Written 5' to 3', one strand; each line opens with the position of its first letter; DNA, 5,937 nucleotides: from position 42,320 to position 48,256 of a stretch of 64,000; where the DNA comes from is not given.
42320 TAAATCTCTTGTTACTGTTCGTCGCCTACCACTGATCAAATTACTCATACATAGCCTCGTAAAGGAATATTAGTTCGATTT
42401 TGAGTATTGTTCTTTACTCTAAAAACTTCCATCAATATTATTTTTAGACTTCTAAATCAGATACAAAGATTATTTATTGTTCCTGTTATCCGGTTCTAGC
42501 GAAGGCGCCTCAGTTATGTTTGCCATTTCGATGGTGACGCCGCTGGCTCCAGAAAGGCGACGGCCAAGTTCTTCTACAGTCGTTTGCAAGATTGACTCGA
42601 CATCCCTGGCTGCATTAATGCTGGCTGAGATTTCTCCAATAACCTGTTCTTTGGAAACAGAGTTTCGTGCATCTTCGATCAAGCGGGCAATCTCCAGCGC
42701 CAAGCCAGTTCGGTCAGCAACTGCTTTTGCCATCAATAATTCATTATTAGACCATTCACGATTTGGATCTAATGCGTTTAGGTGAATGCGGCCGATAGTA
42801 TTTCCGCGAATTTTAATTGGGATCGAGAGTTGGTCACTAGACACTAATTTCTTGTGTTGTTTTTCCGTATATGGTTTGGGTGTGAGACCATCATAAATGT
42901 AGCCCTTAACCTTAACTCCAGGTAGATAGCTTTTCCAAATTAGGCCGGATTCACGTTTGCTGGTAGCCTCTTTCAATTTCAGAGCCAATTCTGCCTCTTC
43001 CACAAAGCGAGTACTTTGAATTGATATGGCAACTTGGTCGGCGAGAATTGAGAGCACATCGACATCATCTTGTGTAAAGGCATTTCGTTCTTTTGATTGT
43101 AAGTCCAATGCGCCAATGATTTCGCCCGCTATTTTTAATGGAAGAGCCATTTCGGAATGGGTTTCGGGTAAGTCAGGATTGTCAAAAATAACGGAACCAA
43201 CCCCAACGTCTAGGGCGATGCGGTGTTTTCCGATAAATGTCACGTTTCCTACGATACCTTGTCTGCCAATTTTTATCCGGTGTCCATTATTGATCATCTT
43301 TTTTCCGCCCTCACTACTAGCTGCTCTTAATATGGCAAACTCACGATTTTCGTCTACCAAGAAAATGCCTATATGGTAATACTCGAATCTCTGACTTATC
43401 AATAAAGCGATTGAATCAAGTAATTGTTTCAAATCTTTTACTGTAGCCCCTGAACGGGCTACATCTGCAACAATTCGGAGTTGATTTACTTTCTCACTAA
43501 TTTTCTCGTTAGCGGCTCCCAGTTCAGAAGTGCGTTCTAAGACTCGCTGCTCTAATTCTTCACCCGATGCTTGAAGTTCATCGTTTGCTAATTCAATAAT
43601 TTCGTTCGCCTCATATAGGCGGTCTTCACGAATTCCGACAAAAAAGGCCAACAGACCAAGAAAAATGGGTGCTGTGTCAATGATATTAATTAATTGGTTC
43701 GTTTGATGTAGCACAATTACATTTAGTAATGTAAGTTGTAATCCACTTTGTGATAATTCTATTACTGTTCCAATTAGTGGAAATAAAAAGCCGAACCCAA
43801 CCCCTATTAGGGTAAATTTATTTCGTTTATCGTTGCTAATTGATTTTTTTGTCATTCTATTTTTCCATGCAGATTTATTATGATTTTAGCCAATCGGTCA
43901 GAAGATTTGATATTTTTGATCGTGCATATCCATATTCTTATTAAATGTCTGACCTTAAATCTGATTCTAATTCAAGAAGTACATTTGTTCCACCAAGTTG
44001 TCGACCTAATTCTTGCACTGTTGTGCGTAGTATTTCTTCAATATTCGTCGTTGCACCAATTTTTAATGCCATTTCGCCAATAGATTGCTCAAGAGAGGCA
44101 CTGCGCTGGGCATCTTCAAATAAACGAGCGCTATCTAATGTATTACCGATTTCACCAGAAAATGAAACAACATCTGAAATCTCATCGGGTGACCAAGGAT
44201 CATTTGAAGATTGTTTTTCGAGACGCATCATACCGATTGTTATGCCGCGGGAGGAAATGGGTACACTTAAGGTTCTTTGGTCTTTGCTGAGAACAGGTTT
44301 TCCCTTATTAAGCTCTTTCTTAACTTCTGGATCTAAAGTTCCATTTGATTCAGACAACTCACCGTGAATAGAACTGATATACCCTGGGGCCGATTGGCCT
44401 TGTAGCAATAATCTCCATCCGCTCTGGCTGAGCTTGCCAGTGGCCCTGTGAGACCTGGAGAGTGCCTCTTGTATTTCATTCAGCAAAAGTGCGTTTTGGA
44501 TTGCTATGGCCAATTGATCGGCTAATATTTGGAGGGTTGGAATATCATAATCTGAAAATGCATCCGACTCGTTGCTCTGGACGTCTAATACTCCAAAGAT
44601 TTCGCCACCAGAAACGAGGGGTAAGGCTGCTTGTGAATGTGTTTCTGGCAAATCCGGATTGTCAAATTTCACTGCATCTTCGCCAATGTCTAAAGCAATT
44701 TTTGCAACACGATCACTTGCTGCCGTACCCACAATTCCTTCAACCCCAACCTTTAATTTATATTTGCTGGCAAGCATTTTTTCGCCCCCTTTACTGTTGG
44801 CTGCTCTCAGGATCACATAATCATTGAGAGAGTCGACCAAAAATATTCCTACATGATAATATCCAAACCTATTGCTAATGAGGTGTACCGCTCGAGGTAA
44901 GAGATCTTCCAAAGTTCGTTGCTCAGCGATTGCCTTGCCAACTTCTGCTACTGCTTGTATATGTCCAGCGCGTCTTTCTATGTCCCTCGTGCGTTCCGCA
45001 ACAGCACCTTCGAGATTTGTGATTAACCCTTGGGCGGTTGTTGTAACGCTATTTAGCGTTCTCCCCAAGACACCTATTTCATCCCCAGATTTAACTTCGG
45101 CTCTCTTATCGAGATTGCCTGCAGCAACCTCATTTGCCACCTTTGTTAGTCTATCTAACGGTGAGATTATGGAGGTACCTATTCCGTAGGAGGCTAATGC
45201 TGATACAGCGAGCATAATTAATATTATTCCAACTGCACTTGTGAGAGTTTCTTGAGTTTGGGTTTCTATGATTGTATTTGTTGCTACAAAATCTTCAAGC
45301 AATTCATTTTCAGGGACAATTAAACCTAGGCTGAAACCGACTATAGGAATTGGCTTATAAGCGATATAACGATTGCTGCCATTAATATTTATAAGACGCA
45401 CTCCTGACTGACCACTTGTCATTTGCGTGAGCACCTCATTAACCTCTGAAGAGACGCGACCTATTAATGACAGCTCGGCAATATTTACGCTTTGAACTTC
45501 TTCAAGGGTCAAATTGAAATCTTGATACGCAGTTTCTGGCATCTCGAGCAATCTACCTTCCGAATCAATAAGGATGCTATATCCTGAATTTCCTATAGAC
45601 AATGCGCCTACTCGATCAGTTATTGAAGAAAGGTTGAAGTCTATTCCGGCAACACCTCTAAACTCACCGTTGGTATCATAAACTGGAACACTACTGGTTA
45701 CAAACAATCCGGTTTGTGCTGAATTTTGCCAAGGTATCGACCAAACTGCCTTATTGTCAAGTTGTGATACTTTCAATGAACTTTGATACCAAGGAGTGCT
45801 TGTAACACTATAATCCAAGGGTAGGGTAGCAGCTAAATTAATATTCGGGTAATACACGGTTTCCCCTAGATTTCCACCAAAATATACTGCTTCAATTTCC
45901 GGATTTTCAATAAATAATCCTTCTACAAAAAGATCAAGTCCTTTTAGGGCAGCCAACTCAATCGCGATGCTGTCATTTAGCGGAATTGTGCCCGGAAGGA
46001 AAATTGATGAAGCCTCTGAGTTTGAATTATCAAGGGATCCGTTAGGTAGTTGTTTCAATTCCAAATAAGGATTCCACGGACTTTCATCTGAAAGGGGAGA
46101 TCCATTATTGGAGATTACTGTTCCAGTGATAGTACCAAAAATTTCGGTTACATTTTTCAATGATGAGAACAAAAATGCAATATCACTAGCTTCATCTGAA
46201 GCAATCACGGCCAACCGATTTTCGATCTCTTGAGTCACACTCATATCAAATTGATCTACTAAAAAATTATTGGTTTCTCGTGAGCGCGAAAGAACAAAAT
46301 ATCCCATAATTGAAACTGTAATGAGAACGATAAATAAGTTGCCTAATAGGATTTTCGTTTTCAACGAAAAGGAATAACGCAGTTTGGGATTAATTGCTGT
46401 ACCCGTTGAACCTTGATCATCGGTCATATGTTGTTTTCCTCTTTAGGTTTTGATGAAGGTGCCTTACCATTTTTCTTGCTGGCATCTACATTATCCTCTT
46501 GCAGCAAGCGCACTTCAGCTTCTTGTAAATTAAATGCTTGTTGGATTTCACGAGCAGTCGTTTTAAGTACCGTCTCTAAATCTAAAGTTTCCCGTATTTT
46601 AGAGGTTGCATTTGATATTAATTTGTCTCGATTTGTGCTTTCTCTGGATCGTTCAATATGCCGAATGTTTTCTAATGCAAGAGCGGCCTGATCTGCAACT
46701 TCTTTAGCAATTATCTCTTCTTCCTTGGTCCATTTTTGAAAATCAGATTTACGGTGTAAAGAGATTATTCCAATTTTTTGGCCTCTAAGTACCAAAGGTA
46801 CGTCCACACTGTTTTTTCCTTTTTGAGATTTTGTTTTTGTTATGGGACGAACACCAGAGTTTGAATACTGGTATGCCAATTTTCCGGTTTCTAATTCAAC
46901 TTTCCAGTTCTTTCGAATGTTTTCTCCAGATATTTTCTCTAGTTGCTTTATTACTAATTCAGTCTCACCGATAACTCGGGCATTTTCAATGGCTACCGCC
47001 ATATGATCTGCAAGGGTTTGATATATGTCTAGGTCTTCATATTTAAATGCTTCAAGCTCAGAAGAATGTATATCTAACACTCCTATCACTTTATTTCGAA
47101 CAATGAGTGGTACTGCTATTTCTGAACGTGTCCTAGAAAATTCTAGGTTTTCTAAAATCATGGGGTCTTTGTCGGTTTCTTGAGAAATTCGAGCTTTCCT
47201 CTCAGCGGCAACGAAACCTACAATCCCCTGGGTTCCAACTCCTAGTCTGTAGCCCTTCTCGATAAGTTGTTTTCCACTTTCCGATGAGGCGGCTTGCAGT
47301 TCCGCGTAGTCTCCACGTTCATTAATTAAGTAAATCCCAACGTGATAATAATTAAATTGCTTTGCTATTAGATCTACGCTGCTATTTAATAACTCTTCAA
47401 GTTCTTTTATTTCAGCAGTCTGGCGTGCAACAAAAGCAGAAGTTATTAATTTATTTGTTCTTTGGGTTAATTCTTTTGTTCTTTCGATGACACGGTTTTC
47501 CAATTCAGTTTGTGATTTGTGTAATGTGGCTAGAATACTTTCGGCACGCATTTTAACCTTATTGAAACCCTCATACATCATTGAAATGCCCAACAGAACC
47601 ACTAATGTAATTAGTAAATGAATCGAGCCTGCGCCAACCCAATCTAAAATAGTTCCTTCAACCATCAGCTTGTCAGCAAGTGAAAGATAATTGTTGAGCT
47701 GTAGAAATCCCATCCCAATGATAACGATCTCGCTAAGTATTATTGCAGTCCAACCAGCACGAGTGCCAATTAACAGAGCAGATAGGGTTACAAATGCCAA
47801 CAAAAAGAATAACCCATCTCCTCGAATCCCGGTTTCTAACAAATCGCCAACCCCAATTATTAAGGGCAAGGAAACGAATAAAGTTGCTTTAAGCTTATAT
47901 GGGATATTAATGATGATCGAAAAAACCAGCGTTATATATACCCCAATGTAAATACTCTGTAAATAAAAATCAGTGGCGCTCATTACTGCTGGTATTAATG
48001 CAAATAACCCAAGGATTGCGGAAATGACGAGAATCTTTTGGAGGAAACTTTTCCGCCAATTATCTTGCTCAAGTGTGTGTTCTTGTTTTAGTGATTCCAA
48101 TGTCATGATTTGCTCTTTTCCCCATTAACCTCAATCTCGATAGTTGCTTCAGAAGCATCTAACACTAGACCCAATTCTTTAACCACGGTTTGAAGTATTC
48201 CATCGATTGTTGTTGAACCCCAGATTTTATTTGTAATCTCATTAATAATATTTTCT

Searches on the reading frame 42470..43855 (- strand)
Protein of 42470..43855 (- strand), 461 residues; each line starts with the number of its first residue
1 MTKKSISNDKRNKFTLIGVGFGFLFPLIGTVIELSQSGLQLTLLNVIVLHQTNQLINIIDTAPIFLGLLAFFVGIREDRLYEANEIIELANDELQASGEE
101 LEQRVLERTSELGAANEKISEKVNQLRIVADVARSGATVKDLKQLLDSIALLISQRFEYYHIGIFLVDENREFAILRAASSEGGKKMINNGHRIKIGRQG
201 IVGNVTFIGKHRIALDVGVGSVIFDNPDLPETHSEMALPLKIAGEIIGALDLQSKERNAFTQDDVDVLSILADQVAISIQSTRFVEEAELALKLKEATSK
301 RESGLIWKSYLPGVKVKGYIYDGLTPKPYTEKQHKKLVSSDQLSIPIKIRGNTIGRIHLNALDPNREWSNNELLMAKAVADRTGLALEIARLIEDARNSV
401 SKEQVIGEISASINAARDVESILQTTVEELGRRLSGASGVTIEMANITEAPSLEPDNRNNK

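Call 14: search_protein_families(library=pfam, proteins=[window:42470-43855:-], max_evalue=0.001)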
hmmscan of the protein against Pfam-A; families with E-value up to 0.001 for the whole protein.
window:42470-43855:- (461 aa): 3 families
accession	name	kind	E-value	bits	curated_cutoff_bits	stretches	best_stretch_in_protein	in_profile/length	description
PF13185.12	GAF_2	-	5.4e-17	62.7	28.6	1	140-280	2-136/136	GAF domain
PF01590.32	GAF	-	1.4e-15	58.4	22.4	1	141-279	1-133/133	GAF domain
PF13492.12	GAF_3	-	1.9e-10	41.7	27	1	141-280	1-128/129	GAF domain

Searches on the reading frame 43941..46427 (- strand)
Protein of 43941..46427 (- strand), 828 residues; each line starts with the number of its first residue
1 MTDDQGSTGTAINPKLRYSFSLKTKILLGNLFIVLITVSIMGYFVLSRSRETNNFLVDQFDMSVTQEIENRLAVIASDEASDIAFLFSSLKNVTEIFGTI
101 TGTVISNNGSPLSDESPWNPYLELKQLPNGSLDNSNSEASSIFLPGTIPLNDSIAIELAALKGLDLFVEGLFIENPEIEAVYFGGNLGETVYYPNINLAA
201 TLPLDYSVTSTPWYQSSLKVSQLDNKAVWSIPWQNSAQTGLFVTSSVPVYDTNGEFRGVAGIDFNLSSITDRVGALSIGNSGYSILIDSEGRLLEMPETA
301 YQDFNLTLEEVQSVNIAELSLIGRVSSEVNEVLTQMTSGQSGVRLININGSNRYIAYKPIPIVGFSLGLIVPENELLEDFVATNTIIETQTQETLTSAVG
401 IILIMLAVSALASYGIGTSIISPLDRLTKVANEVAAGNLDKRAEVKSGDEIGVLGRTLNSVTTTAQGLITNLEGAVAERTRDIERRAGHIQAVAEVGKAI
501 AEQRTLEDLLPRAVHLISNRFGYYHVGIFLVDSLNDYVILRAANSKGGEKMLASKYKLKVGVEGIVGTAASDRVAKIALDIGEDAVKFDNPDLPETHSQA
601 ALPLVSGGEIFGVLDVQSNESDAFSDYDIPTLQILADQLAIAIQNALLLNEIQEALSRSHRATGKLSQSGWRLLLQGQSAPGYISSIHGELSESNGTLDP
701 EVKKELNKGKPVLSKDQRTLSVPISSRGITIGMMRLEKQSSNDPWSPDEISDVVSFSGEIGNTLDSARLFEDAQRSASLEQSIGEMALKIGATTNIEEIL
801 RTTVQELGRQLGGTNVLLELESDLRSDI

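Call 14: search_protein_families(library=pfam, proteins=[window:43941-46427:-], max_evalue=0.001)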
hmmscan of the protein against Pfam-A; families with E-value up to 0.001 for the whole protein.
window:43941-46427:- (828 aa): 6 families
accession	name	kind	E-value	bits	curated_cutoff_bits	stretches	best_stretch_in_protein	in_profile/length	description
PF13185.12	GAF_2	-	5.1e-18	66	28.6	1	504-644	2-136/136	GAF domain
PF02743.24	dCache_1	-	5.1e-18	65.9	45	1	159-366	57-236/240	Cache domain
PF01590.32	GAF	-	3.1e-17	63.8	22.4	1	506-643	2-133/133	GAF domain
PF00672.30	HAMP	-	1e-12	48.6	25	1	418-460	4-46/53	HAMP domain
PF22673.2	MCP-like_PDC_1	-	2.9e-09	37.8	27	1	204-271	50-113/113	Methyl-accepting chemotaxis protein-like, first PDC sensor domain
PF13492.12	GAF_3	-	8.1e-09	36.4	27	1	506-645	2-129/129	GAF domain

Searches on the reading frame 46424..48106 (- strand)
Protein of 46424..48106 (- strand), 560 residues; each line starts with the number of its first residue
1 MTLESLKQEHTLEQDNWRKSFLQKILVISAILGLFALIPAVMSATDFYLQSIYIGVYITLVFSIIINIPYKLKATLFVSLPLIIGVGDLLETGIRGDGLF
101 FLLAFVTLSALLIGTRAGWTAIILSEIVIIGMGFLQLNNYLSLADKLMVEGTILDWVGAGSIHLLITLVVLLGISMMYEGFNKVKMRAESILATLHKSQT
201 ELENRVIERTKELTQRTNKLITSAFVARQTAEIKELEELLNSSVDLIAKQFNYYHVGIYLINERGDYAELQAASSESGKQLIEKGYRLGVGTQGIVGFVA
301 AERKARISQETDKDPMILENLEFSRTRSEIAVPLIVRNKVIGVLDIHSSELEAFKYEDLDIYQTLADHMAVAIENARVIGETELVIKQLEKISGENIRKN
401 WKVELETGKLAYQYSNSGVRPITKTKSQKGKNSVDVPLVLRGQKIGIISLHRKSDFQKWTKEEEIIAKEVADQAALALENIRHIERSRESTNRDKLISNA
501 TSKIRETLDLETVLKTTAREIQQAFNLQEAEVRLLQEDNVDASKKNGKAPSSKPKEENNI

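Call 14: search_protein_families(library=pfam, proteins=[window:46424-48106:-], max_evalue=0.001)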
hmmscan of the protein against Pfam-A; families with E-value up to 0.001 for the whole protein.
window:46424-48106:- (560 aa): 4 families
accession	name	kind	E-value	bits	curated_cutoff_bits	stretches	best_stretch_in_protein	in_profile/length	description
PF01590.32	GAF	-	1e-24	88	22.4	2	235-373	1-133/133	GAF domain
PF13492.12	GAF_3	-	2.9e-23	83.1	27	2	235-375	1-129/129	GAF domain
PF13185.12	GAF_2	-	9.7e-19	68.4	28.6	1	235-374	3-136/136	GAF domain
PF20969.2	MASE11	-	6.3e-17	62.4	27.3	1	17-177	2-164/168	MASE11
